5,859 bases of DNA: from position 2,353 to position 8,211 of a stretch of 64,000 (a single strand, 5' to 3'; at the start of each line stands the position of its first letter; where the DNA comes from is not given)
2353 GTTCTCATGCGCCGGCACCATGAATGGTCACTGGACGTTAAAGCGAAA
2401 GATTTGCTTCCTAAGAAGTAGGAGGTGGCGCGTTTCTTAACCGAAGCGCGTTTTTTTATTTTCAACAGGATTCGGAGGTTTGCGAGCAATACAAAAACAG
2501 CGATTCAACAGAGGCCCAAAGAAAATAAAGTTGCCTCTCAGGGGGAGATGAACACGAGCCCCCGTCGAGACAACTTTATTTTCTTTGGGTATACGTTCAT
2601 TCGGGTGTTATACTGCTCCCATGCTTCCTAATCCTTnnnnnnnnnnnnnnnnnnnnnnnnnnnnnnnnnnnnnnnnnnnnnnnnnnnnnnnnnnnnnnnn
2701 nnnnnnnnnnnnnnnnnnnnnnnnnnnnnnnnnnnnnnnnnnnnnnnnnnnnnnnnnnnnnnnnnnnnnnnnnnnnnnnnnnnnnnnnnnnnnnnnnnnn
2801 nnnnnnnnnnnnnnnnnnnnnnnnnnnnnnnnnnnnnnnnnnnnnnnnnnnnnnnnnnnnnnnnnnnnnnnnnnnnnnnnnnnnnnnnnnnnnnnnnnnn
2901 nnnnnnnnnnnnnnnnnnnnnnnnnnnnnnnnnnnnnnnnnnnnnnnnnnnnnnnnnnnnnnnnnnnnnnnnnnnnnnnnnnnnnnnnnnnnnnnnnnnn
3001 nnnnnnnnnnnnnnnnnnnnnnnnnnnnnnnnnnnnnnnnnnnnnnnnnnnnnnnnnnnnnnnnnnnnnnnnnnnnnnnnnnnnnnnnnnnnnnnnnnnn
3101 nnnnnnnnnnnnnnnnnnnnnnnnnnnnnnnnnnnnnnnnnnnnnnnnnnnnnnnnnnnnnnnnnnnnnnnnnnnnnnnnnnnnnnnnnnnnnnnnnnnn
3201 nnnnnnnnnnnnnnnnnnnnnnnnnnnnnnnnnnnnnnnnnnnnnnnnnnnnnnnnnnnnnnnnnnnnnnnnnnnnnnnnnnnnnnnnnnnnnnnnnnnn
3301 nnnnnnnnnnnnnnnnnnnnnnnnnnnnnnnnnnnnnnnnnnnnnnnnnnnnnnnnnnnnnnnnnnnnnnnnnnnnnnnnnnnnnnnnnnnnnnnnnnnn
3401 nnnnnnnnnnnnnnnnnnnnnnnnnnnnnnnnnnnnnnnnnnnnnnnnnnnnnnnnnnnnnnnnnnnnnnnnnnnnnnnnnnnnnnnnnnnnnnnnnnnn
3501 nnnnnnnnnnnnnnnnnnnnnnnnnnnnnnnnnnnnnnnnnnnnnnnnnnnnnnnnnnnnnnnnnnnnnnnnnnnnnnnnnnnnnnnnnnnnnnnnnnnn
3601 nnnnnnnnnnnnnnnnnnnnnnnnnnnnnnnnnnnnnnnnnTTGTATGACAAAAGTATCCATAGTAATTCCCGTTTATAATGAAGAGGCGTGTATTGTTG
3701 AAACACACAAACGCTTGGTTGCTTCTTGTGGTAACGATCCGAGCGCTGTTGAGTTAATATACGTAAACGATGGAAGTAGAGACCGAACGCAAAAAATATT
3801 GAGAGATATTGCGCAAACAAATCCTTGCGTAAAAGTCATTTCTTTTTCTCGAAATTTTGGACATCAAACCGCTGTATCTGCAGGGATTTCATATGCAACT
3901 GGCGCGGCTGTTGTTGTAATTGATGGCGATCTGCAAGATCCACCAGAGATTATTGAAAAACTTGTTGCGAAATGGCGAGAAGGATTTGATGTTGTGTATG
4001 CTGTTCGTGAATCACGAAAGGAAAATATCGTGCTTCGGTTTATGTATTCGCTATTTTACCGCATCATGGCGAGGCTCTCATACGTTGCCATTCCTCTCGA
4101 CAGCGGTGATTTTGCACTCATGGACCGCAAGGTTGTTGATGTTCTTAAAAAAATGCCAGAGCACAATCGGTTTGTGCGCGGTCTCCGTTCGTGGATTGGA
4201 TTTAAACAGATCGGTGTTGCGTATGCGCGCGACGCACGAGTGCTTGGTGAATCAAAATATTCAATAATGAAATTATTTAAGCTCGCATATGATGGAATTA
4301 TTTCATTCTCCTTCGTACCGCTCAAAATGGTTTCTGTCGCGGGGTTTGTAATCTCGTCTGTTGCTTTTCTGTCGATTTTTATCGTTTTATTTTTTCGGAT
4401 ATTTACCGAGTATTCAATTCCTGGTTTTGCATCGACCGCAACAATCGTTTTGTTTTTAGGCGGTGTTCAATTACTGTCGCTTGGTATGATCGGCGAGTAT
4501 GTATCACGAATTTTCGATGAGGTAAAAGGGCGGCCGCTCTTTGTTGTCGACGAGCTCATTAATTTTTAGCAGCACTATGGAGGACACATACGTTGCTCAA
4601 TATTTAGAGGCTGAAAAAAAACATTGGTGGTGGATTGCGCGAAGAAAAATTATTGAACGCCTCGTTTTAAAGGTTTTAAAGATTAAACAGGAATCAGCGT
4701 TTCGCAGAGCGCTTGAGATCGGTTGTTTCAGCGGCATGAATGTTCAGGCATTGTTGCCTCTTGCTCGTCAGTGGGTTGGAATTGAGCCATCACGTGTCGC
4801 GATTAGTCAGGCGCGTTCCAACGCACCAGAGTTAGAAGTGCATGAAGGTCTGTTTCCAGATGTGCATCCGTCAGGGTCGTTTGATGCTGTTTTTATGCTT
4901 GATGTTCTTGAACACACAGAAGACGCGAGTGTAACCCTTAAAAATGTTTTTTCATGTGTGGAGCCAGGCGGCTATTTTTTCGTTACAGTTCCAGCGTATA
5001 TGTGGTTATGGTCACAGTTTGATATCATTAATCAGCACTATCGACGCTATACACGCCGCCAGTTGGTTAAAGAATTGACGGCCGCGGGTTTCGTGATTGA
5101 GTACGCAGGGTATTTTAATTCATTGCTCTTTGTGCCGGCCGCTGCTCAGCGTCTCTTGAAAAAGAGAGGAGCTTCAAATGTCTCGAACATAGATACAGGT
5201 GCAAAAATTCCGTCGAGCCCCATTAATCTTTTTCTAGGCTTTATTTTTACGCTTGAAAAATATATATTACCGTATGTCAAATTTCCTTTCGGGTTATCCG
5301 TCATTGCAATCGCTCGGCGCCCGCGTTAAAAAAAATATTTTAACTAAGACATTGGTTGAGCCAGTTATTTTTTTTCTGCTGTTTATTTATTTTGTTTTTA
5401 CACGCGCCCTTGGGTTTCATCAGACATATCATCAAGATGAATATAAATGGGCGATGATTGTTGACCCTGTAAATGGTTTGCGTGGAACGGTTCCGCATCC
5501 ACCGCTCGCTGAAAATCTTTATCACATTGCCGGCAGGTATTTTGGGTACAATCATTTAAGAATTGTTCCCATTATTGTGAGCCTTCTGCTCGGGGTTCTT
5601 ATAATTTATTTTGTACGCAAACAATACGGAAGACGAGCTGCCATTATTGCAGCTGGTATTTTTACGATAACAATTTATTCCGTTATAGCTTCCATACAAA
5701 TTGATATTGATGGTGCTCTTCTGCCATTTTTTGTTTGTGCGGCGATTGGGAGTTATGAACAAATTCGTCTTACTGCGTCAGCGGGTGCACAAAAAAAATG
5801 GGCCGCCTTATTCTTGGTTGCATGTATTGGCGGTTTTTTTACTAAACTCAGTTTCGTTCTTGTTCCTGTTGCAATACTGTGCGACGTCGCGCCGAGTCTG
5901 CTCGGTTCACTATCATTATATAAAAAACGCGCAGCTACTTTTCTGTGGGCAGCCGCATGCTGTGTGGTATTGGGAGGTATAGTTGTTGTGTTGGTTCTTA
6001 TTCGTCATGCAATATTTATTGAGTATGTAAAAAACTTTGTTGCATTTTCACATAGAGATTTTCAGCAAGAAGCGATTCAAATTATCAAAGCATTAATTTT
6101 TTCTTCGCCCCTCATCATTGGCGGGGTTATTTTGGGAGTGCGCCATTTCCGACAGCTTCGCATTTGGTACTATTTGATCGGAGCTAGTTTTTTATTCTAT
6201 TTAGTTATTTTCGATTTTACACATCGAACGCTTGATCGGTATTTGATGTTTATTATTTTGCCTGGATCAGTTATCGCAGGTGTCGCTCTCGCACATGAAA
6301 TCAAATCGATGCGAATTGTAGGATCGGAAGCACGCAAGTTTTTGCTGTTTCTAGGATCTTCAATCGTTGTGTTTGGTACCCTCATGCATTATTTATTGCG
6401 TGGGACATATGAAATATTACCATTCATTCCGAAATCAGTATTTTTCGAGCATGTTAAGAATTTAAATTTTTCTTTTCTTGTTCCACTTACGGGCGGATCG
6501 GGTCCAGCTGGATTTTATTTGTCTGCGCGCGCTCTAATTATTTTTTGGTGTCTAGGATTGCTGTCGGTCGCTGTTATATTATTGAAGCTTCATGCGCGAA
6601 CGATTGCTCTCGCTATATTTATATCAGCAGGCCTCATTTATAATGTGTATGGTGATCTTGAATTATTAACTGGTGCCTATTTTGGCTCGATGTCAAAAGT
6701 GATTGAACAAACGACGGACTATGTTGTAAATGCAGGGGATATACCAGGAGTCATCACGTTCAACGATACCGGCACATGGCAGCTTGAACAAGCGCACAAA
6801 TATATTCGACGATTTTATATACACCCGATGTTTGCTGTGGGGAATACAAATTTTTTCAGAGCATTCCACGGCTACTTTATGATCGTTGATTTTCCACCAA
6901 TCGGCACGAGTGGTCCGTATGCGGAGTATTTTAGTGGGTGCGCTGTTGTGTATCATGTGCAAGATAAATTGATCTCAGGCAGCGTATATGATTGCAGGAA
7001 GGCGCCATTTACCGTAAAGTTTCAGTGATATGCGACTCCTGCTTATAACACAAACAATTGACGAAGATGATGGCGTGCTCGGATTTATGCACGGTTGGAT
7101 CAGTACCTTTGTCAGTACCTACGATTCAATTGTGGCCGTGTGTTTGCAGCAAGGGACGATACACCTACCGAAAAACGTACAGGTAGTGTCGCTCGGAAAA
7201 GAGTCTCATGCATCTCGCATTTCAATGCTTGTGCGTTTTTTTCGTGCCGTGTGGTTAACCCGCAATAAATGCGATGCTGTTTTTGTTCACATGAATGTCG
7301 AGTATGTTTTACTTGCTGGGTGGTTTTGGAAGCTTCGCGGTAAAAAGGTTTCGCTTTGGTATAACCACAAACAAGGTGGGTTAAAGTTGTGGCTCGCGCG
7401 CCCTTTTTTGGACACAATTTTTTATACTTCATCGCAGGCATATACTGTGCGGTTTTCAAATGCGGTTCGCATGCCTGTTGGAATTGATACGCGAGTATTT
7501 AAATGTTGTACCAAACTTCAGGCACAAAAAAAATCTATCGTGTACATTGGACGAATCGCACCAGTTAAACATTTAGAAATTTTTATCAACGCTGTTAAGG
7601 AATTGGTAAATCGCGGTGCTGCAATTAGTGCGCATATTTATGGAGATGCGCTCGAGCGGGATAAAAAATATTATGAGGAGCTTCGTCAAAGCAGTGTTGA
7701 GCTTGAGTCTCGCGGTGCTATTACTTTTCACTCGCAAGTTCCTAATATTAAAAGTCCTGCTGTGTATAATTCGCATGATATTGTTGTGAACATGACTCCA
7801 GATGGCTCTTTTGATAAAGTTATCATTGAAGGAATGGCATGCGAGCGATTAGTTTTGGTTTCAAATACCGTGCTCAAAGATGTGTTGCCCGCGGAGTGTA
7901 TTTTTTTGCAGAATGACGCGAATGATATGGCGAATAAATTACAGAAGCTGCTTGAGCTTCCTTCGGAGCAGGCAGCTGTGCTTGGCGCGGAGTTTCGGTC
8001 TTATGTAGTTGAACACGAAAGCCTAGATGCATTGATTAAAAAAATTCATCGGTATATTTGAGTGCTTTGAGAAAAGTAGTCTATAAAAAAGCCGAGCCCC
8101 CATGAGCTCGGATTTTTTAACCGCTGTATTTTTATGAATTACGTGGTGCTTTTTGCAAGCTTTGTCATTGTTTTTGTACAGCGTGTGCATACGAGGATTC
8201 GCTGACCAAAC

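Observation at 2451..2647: Two-copy ~195-bp element with a ~90-nt nested hairpin maintained by compensatory substitutions: candidate novel structured cis-regulatory RNA or operator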

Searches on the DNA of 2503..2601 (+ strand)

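Call 86: build_rna_model(alignment_id=A4, structure=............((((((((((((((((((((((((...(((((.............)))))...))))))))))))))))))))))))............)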
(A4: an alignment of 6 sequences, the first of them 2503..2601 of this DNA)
Model R1 built from alignment A4 (6 sequences, 101 columns); structure: as given.
model positions 101; base pairs 29; branch points 0; effective number of sequences 0.96; information 0.591 bits per position. Calibrated on 0.2 Mb of random sequence (short: E-values are rough).
structure used (alignment columns):
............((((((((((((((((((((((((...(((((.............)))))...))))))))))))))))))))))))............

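Call 87: search_with_rna_model(model_id=R1, sources=[window, L001, L004, L006, L016, L017, L019, L020, L022, L024, L027, L007, L009, L010, L011, L012, L013, L014, L015], max_evalue=1, make_alignment=true)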
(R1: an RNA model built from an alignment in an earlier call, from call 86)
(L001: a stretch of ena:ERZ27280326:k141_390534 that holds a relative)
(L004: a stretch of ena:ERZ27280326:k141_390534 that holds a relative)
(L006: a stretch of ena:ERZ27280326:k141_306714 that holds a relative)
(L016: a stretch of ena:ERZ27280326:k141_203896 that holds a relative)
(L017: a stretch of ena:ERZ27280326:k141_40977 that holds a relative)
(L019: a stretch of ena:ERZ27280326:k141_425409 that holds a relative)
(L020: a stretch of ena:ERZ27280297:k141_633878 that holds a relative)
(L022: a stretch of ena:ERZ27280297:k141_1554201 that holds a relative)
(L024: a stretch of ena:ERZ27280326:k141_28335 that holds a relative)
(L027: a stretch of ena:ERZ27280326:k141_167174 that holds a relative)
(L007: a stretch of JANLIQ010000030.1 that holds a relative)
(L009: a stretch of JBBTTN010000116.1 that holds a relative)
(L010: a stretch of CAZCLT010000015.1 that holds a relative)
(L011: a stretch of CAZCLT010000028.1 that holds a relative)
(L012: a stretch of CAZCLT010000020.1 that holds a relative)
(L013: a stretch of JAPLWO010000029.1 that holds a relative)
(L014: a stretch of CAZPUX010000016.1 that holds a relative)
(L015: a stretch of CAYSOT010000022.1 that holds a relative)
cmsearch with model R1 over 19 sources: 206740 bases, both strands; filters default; matches with E-value up to 1: 25.
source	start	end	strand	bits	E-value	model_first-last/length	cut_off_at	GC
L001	5881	5981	+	123.3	2.2e-31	1-101/101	no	0.32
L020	3361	3461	+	123.2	2.4e-31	1-101/101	no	0.34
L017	3827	3927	+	122.8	3e-31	1-101/101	no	0.34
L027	6416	6516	+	121.1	9.5e-31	1-101/101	no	0.34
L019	9881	9981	+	120.1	1.8e-30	1-101/101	no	0.35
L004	5881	5981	+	119.4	2.8e-30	1-101/101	no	0.33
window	29672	29770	+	106.8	1e-26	1-101/101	no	0.36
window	2503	2601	+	104.1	6.1e-26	1-101/101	no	0.44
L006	3984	4082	+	104.1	6.1e-26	1-101/101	no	0.44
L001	5881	5981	-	69.7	3.5e-16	1-101/101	no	0.32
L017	3827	3927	-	67.1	1.9e-15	1-101/101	no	0.34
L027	6416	6516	-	66.3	3.3e-15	1-101/101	no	0.34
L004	5881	5981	-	65.6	5.2e-15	1-101/101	no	0.33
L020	3361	3461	-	64.2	1.3e-14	1-101/101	no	0.34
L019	9881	9981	-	62.2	4.7e-14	1-101/101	no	0.35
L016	1496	1595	+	61.4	7.8e-14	1-101/101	no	0.39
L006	1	71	+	55.5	3.7e-12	30-101/101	5'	0.48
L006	3984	4082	-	49.1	2.4e-10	1-101/101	no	0.44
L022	2168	2341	+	45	3.5e-09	1-101/101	no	0.51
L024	1568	1622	+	36.5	9.1e-07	1-101/101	no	0.36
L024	1568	1622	-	24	0.0031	1-101/101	no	0.36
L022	2168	2341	-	23.7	0.0038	1-101/101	no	0.51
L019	5091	5150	-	20.8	0.025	1-101/101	no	0.45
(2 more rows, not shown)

Alignment A5: 25 matches aligned to the model, 194 columns, each read 5' to 3' on its own strand. Consensus structure (alignment columns), stored with it:
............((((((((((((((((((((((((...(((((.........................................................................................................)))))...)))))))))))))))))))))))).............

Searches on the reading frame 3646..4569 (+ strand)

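Call 15: search_protein_families(library=pfam, proteins=[window:3646-4569:+], max_evalue=0.01)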
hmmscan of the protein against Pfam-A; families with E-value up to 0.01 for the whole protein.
window:3646-4569:+ (307 aa): 4 families
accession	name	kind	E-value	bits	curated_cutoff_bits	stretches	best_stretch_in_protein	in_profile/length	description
PF00535.33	Glycos_transf_2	-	3.6e-36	125.1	23.3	1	5-165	1-165/168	Glycosyl transferase family 2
PF13641.12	Glyco_tranf_2_3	-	9.9e-09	36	27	1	4-171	3-178/230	Glycosyltransferase like family 2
PF10111.15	Glyco_tranf_2_2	-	5.7e-07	29.7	27.3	1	5-107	1-103/276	Glycosyltransferase like family 2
PF12804.13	NTP_transf_3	-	0.0054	17.4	27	1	60-141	59-142/160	MobA-like NTP transferase domain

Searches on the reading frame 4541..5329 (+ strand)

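Call 96: search_protein_families(library=pfam, proteins=[window:4541-5329:+], max_evalue=0.001)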
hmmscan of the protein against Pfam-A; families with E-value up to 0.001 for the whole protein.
window:4541-5329:+ (262 aa): 5 families
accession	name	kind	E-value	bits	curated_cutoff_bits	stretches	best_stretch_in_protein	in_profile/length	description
PF13489.12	Methyltransf_23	-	2.8e-19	69.9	27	1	34-187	5-162/164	Methyltransferase domain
PF08241.18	Methyltransf_11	-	2.3e-13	51.1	21.2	1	58-148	1-95/95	Methyltransferase domain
PF08242.18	Methyltransf_12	-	4e-13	50.4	30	1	58-146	1-98/98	Methyltransferase domain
PF13649.12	Methyltransf_25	-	8.7e-11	42.8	27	1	58-144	2-97/97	Methyltransferase domain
PF13847.12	Methyltransf_31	-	1.9e-06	28.1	27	1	56-152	6-113/145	Methyltransferase domain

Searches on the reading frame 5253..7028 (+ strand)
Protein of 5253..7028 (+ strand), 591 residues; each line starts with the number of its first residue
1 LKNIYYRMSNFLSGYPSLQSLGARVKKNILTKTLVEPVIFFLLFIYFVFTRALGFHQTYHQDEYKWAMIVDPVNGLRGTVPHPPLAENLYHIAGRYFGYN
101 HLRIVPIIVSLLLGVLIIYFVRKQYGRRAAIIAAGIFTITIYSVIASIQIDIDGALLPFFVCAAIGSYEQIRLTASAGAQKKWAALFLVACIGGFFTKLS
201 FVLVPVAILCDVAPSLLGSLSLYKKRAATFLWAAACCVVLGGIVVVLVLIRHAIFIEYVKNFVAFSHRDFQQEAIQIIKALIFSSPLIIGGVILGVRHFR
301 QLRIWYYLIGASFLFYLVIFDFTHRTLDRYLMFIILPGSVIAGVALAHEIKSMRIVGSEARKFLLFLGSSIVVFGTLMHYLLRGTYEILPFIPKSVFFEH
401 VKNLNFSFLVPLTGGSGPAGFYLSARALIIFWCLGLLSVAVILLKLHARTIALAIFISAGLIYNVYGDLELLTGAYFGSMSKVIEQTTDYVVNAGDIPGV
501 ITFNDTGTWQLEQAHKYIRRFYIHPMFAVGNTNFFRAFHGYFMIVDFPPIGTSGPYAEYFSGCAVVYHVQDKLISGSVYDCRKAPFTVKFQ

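Call 96: search_protein_families(library=pfam, proteins=[window:5253-7028:+], max_evalue=0.001)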
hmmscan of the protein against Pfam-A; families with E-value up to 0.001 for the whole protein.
window:5253-7028:+ (591 aa): 1 family
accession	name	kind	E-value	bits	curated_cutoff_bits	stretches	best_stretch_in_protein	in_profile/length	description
PF13231.12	PMT_2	-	9e-06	26.4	26.1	1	82-238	2-151/160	Dolichyl-phosphate-mannose-protein mannosyltransferase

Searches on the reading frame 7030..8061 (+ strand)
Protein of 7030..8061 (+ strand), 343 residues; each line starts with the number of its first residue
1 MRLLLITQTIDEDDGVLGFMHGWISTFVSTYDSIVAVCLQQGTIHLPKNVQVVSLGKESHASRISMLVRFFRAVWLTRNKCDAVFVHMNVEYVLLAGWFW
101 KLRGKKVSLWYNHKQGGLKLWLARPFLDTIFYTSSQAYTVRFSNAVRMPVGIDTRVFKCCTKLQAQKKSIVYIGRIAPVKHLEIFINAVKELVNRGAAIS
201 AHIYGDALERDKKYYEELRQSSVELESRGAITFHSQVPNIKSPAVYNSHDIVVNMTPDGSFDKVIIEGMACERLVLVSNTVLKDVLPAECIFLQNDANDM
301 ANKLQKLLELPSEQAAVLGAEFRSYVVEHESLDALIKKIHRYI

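Call 96: search_protein_families(library=pfam, proteins=[window:7030-8061:+], max_evalue=0.001)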
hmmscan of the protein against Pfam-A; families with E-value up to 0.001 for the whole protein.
window:7030-8061:+ (343 aa): 3 families
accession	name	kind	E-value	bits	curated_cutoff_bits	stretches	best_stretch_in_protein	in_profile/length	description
PF13692.12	Glyco_trans_1_4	-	4.7e-16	59.8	27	1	168-309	2-141/142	Glycosyl transferases group 1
PF00534.26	Glycos_transf_1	-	2.7e-12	47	26.4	1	164-316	12-163/172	Glycosyl transferases group 1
PF13524.12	Glyco_trans_1_2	-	1.5e-07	31.9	25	1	186-328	6-131/144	Glycosyl transferase-like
